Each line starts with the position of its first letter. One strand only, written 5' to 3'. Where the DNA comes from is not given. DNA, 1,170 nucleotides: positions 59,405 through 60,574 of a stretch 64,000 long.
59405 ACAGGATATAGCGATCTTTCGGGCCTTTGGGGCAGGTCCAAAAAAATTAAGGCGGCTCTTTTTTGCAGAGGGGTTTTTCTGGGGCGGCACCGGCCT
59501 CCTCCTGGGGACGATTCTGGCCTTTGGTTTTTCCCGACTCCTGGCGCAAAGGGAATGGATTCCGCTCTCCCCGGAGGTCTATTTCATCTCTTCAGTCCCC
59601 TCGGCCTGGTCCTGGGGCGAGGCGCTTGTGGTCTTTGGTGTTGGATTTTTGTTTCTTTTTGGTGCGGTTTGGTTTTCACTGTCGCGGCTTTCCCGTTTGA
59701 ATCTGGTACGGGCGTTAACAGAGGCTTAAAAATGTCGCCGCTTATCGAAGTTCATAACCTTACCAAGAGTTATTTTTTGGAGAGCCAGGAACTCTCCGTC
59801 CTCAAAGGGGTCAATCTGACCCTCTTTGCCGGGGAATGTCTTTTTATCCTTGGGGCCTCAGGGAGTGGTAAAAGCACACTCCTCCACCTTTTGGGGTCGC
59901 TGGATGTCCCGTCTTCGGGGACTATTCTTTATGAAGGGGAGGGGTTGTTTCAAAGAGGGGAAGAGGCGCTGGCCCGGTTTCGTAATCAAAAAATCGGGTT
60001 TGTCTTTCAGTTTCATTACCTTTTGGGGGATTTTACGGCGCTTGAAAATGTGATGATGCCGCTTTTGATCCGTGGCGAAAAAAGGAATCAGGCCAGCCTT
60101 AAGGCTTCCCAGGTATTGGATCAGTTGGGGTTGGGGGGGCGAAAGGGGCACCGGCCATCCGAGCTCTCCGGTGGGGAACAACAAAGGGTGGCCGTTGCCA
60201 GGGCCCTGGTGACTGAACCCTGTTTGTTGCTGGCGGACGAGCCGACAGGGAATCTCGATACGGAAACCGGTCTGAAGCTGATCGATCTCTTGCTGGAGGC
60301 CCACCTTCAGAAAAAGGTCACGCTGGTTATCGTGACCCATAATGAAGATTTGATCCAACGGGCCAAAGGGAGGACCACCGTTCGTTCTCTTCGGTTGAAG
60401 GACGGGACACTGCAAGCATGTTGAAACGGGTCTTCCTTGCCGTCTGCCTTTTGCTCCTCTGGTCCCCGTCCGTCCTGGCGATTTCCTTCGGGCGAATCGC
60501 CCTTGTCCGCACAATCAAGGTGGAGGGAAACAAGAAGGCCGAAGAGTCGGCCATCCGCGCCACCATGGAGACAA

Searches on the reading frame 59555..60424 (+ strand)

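Call 47: search_protein_families(library=pfam, proteins=[window:59555-60424:+], max_evalue=0.001)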
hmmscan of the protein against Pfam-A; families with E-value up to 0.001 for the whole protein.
window:59555-60424:+ (289 aa): 2 families
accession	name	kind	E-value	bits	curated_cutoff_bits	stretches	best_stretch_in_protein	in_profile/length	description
PF00005.33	ABC_tran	-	3.2e-32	112.4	25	1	83-231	1-136/137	ABC transporter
PF02463.25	SMC_N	-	1.9e-05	24.6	40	0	200-276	133-211/220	RecF/RecN/SMC N terminal domain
